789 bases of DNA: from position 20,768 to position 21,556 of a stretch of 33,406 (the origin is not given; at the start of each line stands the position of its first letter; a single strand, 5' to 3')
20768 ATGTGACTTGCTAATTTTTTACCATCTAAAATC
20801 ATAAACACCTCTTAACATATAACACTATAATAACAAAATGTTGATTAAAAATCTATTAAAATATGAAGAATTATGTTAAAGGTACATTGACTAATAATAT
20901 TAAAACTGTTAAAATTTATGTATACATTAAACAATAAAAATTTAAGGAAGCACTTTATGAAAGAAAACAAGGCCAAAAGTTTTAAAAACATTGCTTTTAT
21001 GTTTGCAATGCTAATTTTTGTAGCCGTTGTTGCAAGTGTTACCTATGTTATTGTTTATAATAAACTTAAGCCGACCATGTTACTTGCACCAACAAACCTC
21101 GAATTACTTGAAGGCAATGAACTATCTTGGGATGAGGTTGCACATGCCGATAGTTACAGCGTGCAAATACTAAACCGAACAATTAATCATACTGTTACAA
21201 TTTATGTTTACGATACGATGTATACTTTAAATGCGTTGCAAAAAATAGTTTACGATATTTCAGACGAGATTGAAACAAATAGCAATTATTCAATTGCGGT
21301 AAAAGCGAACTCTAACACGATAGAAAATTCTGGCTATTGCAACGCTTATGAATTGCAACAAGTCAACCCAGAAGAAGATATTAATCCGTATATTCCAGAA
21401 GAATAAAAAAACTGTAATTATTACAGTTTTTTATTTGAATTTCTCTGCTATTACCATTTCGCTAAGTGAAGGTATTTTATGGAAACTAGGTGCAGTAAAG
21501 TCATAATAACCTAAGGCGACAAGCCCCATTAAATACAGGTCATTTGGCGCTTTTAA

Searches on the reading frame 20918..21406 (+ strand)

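Call 3: search_protein_families(library=pfam, proteins=[window:20918-21406:+], max_evalue=0.1)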
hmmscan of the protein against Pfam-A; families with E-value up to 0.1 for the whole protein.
window:20918-21406:+ (162 aa): 0 families

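Call 4: search_protein_families(library=ncbifam, proteins=[window:20918-21406:+], max_evalue=0.1)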
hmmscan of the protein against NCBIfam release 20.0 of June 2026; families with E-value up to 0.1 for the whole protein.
window:20918-21406:+ (162 aa): 1 family
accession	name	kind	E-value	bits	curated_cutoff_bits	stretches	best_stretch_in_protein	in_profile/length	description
NF045993.1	MAG0130_MAG3770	subfamily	0.0028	17.6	85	1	11-51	8-48/140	MAG0130/MAG3770 family membrane protein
